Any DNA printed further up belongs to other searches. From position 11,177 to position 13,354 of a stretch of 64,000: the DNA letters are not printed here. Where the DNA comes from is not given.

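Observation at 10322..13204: Nuclease-helicase (DUF2075 / Schlafen-helicase-like) gene paired with a CARF-like wHTH regulator: candidate uncharacterised defence or stress module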

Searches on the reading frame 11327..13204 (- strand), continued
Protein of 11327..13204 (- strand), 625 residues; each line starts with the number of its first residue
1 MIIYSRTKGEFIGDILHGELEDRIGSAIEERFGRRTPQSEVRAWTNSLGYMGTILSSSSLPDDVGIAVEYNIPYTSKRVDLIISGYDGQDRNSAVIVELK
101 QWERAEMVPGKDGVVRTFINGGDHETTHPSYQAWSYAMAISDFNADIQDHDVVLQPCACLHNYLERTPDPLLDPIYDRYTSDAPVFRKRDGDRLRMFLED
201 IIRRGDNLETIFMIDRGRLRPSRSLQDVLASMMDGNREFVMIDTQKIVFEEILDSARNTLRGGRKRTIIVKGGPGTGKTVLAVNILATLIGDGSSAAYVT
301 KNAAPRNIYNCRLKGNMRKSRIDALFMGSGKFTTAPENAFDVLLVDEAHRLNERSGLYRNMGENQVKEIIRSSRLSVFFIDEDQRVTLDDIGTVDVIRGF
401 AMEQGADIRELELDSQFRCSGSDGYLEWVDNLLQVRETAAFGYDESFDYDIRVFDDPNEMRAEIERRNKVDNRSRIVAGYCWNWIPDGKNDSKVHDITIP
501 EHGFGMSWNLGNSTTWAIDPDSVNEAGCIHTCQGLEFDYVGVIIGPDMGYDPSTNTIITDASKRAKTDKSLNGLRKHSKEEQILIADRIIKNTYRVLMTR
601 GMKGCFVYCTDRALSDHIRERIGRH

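Call 18: find_encoding_contigs(protein=P0130, flank=8000, max_places=2)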
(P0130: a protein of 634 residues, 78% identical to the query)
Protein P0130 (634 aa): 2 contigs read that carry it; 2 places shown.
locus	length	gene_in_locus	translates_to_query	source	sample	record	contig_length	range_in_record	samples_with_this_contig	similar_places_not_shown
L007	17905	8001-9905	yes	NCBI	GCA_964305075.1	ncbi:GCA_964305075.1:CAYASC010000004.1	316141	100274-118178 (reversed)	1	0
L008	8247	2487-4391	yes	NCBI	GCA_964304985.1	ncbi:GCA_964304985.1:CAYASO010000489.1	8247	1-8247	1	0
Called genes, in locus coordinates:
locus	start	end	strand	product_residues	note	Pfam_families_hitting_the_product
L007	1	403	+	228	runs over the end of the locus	PF22199:FKBP26_IF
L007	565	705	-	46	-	-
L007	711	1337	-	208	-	PF02661:Fic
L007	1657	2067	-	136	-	-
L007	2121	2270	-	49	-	-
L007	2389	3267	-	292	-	PF19810:HFX_2341_N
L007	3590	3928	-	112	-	-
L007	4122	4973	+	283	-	PF24391:HD-CE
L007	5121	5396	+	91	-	-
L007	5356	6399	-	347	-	-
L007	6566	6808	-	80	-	PF12674:Zn_ribbon_2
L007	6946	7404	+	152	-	PF03073:TspO_MBR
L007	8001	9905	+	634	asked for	PF04851:ResIII (faint), PF09848:SLFN-g3_helicase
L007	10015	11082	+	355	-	-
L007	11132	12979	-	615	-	PF04632:FUSC, PF13515:FUSC_2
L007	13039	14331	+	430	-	PF19583:ODP, PF00258:Flavodoxin_1 (weak), PF12724:Flavodoxin_5 (weak)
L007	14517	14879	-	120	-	-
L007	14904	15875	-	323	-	PF02275:CBAH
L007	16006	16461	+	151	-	-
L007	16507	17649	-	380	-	PF13784:Fic_N, PF02661:Fic, PF21248:SoFic-like_C (faint), PF11972:HTH_13 (weak), PF13412:HTH_24 (weak)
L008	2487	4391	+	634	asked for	PF04851:ResIII (faint), PF09848:SLFN-g3_helicase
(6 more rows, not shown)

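Call 19: find_encoding_contigs(protein=P0124, flank=8000, max_places=3)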
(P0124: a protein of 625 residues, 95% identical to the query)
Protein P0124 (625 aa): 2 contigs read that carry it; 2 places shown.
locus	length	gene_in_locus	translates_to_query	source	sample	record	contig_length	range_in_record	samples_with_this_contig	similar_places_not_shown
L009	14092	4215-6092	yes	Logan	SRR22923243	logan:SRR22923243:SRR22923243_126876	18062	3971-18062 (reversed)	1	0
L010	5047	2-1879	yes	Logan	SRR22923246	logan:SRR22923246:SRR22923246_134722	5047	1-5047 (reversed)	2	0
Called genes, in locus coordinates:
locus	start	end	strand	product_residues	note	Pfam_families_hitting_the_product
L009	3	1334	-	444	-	?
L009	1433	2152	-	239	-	PF13635:DUF4143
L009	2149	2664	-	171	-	PF13173:AAA_14, PF13238:AAA_18 (weak)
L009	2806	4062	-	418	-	PF13173:AAA_14, PF13635:DUF4143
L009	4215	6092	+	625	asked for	PF04851:ResIII (faint), PF09848:SLFN-g3_helicase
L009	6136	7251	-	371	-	PF17761:DUF1016_N, PF06250:YhcG_C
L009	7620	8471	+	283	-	PF19810:HFX_2341_N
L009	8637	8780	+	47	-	-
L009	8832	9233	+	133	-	-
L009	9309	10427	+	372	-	PF02661:Fic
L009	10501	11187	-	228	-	PF22199:FKBP26_IF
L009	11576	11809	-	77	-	PF12668:DUF3791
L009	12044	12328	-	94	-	PF13151:DUF3990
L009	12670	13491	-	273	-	PF01113:DapB_N, PF05173:DapB_C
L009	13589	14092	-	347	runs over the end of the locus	PF00733:Asn_synthase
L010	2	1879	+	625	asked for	PF04851:ResIII (faint), PF09848:SLFN-g3_helicase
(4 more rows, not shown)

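Call 20: find_encoding_contigs(protein=P0144, flank=8000, max_places=2)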
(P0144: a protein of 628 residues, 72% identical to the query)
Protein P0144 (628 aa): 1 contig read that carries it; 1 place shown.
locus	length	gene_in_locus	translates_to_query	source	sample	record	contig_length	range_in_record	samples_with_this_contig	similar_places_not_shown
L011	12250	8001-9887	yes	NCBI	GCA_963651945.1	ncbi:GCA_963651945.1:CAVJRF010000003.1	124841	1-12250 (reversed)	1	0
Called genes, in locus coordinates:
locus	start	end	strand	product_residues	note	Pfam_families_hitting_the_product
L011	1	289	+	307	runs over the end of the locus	PF00892:EamA, PF03151:TPT, PF00892:EamA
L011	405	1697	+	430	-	PF01487:DHquinase_I, PF08501:Shikimate_dh_N, PF18317:SDH_C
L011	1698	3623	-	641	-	PF01472:PUA, PF01507:PAPS_reduct, PF12838:Fer4_7 (weak), PF14697:Fer4_21 (weak)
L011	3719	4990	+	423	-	PF00155:Aminotran_1_2, PF01041:DegT_DnrJ_EryC1 (weak)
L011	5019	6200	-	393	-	PF07687:M20_dimer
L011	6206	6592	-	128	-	-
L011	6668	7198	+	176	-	PF00719:Pyrophosphatase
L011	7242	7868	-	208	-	PF01914:MarC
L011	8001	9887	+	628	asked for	PF06745:ATPase (weak), PF09848:SLFN-g3_helicase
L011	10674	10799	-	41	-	-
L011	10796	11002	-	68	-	-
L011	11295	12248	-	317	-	?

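Call 51: find_encoding_contigs(protein=P0223, flank=5000, max_places=1)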
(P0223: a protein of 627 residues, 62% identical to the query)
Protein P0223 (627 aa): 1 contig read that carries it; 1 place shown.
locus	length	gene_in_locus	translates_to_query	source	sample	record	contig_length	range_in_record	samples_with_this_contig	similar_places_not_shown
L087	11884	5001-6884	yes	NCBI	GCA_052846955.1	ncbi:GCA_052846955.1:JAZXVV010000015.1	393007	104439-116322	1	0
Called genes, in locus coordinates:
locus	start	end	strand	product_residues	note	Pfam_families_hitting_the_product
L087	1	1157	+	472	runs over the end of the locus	PF09903:DUF2130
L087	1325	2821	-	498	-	PF00149:Metallophos, PF02872:5_nucleotid_C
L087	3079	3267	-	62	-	-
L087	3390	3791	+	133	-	-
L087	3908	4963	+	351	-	PF02661:Fic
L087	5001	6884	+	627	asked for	PF20720:nSTAND3 (faint), PF04851:ResIII (faint), PF09848:SLFN-g3_helicase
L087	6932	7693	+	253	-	PF12705:PDDEXK_1, PF01930:Cas_Cas4 (weak)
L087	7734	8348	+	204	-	-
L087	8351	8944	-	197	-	PF04055:Radical_SAM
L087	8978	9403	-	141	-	PF00582:Usp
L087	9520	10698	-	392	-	PF00108:Thiolase_N, PF00109:ketoacyl-synt (faint), PF02803:Thiolase_C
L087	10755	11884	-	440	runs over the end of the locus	PF22641:TiaS_TCKD, PF08489:TiaS_FLD, PF23783:Zn_ribbon_TiaS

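Call 52: find_encoding_contigs(protein=P0200, flank=5000, max_places=1)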
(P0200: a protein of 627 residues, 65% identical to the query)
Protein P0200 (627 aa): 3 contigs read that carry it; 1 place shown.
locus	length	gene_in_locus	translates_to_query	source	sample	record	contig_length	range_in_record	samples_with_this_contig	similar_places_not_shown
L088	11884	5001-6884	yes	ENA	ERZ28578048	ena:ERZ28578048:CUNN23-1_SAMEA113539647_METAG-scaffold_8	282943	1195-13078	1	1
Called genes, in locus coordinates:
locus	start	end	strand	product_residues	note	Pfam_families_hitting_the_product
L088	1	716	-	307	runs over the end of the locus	PF01867:Cas_Cas1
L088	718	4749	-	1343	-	PF16593:Cas9-BH, PF16592:Cas9_REC, PF01844:HNH, PF13395:HNH_4, PF22702:Cas9_RuvC, PF16595:Cas9_PI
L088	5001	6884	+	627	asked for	PF09848:SLFN-g3_helicase, PF13401:AAA_22 (faint)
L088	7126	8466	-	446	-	PF13173:AAA_14, PF13635:DUF4143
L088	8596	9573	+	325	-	PF07796:DUF1638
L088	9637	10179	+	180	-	PF01569:PAP2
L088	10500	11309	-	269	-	PF01113:DapB_N, PF05173:DapB_C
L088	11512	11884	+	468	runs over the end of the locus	PF01637:ATPase_2, PF13191:AAA_16 (faint), PF13173:AAA_14 (weak), PF03008:DUF234 (weak)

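Call 53: find_encoding_contigs(protein=P0166, flank=5000, max_places=1)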
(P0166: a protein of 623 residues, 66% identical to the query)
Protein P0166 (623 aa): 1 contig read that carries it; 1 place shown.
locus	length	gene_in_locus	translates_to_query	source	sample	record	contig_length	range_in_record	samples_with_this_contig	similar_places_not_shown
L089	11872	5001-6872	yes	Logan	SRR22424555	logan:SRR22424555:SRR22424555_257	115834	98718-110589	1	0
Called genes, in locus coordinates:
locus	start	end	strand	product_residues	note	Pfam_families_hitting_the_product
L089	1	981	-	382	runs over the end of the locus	PF02661:Fic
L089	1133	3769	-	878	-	PF00330:Aconitase, PF00694:Aconitase_C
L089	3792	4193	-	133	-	-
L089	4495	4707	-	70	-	-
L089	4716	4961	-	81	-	-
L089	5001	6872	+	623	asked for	PF09848:SLFN-g3_helicase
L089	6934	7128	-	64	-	-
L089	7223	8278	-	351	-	PF02661:Fic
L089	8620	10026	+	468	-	PF01637:ATPase_2 (faint), PF13173:AAA_14, PF13412:HTH_24 (faint), PF03008:DUF234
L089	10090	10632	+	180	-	PF01569:PAP2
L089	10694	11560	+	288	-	PF07796:DUF1638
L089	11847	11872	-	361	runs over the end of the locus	PF13173:AAA_14 (weak), PF13635:DUF4143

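Call 73: search_dna_similar(query=window:11327-13204:-, collection=plasmids, mode=protein, max_rows=15)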
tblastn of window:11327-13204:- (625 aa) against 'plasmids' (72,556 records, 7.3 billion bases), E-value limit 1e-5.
Records with a match: 109; places in all: 139; records where one place covers at least 80% of the query: 34.
Best place of each record, by identity: <60% 109.
By first word of the organism name: Bacillus 70; Streptomyces 10; Lacticaseibacillus 3; Methanosphaera 2; Halalkalicoccus 2; Hymenobacter 2; Streptantibioticus 2; Nocardiopsis 2; Paenibacillus 2; Enterococcus 2; and 12 more.
By predicted mobility (MOB-suite, as given by PLSDB): non-mobilizable 89; mobilizable 14; conjugative 6.
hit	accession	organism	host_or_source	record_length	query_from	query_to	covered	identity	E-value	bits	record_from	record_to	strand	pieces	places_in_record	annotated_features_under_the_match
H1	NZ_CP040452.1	Halomonas sp. PA16-9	-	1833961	1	611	98%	49.9%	0e+0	614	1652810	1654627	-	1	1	none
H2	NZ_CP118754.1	Methanosphaera sp. ISO3-F5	-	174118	1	622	100%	48.4%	0e+0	651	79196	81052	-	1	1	DUF2075 domain-containing protein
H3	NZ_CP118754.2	Methanosphaera sp. ISO3-F5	Ovis aries,Ovine rumen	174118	1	622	100%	48.4%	0e+0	651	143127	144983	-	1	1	DUF2075 domain-containing protein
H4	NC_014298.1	Halalkalicoccus jeotgali B3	-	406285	1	623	100%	47.1%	0e+0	594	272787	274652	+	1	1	DUF2075 domain-containing protein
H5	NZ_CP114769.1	Hymenobacter canadensis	whole organism,lake water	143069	1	622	100%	47.0%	0e+0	592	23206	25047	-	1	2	DUF2075 domain-containing protein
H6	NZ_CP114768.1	Hymenobacter canadensis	whole organism,lake water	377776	1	622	100%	46.6%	0e+0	590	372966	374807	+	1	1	DUF2075 domain-containing protein | hypothetical protein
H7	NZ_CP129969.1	Marivirga sp. BKB1-2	Sea mud,Sea mud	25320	1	622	98%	46.5%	9e-149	598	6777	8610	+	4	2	hypothetical protein | nucleotide pyrophosphohydrolase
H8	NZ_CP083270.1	Priestia aryabhattai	cell culture,mangrove sediment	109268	1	622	100%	40.6%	1e-159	514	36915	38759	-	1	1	DUF2075 domain-containing protein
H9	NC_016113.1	Streptantibioticus cattleyicolor NRRL 8057 = DSM 46488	-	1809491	16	623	97%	31.2%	1e-79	282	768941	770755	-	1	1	none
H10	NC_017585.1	Streptantibioticus cattleyicolor NRRL 8057 = DSM 46488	-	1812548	16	623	97%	31.2%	1e-79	282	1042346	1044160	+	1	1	none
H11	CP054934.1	Nocardiopsis flavescens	Single Cell,marine sediment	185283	40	611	92%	31.2%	2e-66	243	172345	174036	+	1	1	DUF2075 domain-containing protein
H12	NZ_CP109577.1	Streptomyces sp. NBC_01369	-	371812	1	622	100%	28.1%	4e-72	260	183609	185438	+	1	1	DUF2075 domain-containing protein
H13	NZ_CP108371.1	Streptomyces sp. NBC_01335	-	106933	32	610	93%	29.8%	3e-52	201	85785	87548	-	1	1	DNA/RNA helicase domain-containing protein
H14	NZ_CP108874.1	Streptomyces sp. NBC_00826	-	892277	29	622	95%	28.9%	3e-71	258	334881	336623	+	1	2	DUF2075 domain-containing protein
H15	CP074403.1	Nocardiopsis eucommiae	Whole organism,soil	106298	36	613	92%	29.5%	2e-53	258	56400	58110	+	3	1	DUF2075 domain-containing protein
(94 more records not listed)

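Call 74: search_dna_similar(query=window:11327-13204:-, collection=phages, mode=protein, max_rows=10)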
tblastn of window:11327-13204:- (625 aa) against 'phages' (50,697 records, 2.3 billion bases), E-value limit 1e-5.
Records with a match: 4; places in all: 5; records where one place covers at least 80% of the query: 3.
Best place of each record, by identity: <60% 4.
By first word of the organism name: Bacteriophage 3; Microcystis 1.
By host as written in the record: - 3; Microcystis wesenbergii 1.
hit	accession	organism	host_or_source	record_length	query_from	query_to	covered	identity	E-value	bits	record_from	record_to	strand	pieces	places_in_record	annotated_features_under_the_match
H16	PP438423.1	Microcystis phage Mwe-JY31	Microcystis wesenbergii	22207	1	624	100%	49.0%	0e+0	639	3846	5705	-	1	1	hypothetical protein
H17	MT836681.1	Bacteriophage sp.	human fecal samples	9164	1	623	100%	29.3%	7e-78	275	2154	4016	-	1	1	record has no annotation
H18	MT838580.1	Bacteriophage sp.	human fecal samples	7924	68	620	88%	24.3%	2e-30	134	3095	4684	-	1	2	record has no annotation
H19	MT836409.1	Bacteriophage sp.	human fecal samples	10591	222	623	64%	28.0%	2e-33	143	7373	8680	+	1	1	record has no annotation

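Call 75: find_related_loci(query=window:11327-13204:-, collection=metagenome_contigs, flank=10000)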
Query window:11327-13204:- (625 aa) in metagenome_contigs; peptide patterns used: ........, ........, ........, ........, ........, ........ (x = any residue, [..] = any of these).
600 stretches matched a pattern (row limit reached: there are more); 583 encode a relative of the query (tblastn E <= 1e-3); the best 80 are kept; 80 distinct loci.
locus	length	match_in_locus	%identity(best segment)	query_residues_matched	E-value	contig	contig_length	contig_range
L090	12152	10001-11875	74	1-624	0e+0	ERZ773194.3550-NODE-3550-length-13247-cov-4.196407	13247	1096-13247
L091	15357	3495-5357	73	1-620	0e+0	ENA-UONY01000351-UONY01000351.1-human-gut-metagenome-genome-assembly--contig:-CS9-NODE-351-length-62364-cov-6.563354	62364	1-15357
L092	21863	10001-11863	70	1-622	0e+0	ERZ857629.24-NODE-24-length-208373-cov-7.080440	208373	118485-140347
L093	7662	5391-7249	73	1-620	0e+0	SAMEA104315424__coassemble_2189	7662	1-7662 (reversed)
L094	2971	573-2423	63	1-618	0e+0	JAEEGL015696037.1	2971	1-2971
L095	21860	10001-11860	62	1-624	0e+0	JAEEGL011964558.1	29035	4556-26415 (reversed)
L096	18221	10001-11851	63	1-618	0e+0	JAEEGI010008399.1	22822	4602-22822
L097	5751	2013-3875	62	1-622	0e+0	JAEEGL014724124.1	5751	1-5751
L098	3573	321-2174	61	1-622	0e+0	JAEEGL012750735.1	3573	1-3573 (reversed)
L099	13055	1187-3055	61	1-624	0e+0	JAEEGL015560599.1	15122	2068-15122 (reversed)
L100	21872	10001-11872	59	1-623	0e+0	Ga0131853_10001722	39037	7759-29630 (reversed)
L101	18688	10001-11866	56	1-622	0e+0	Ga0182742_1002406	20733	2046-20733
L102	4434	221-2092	55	1-624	0e+0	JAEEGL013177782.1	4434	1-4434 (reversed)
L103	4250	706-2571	54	1-622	0e+0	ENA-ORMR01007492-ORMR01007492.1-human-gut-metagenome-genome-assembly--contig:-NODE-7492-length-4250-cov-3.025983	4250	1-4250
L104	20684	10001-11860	56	1-621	0e+0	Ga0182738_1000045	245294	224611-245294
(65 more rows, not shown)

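Call 78: search_protein_families(library=pfam, proteins=[L095:1600-5277:-, L095:6281-7486:-, L095:7545-8048:-, L095:8049-8600:-, L095:8642-9520:-, L095:12065-14098:+], max_evalue=0.01)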
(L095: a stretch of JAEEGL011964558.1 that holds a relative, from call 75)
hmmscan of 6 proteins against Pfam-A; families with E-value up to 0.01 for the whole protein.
L095:1600-5277:- (1225 aa): 1 family
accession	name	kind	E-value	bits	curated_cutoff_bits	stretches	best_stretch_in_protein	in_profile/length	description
PF04851.21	ResIII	-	0.0015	18.9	22.5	0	48-76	21-49/164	Type III restriction enzyme, res subunit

L095:6281-7486:- (401 aa): 4 families
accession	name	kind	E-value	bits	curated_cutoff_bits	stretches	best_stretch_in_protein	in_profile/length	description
PF09903.14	DUF2130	-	5.5e-51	173.7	26.7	1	150-376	2-241/255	Uncharacterized protein conserved in bacteria (DUF2130)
PF07926.17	TPR_MLP1_2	-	0.0038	17.7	36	1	83-188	2-108/129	TPR/MLP1/MLP2-like protein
PF20667.3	Sec10_N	-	0.006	17.1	27.4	1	51-127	12-87/118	Exocyst complex component Sec10, N-terminal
PF24460.1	DUF7575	-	0.0085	15.9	28.5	0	6-20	2-16/28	Domain of unknown function (DUF7575)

L095:7545-8048:- (167 aa): 0 families

L095:8049-8600:- (183 aa): 1 family
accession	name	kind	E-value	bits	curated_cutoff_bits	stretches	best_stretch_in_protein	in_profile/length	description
PF01936.24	NYN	-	3.1e-15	57.4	24.2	1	18-164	5-142/145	NYN domain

L095:8642-9520:- (292 aa): 6 families
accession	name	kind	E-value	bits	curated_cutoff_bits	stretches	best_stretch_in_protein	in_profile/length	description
PF13309.12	HTH_22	-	0.00015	22.2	29.6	1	16-36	42-62/63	HTH domain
PF23203.1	KIF21A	-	0.00082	19.6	28.5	1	84-186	27-132/161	KIF21A-like domain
PF10392.15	COG5_N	-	0.0011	19.6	31.2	1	70-158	26-114/132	Conserved oligomeric Golgi complex subunit 5, N-terminal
PF13551.12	HTH_29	-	0.0034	17.9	28.1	1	16-46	13-43/64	Winged helix-turn helix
PF15294.11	Leu_zip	-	0.0044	17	28.2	1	55-161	152-257/275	Leucine zipper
PF13384.12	HTH_23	-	0.0092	16.2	24.6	0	15-42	17-45/50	Homeodomain-like domain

L095:12065-14098:+ (677 aa): 6 families
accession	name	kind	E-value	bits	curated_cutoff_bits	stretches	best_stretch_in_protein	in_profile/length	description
PF14311.12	DUF4379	-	3.4e-108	354.3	24.5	7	19-75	1-55/56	Probable Treble clef zinc finger domain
PF01155.25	HypA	-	2.2e-09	37.8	28.9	0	43-75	66-94/112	Hydrogenase/urease nickel incorporation, metallochaperone, hypA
PF09723.15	Zn_ribbon_8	-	1e-05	25.9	34.4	0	49-74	7-33/41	Zinc ribbon domain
PF22365.1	PfNDH2_hel_ins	-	0.0011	19.3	27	0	598-622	22-47/65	PfNDH2 helical insertion domain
PF24042.1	DUF7351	-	0.0036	17.5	31.2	0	121-149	3-31/177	Domain of unknown function (DUF7351)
PF18741.7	MTES_1575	-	0.0037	17.7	38.2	1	266-308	31-78/96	REase_MTES_1575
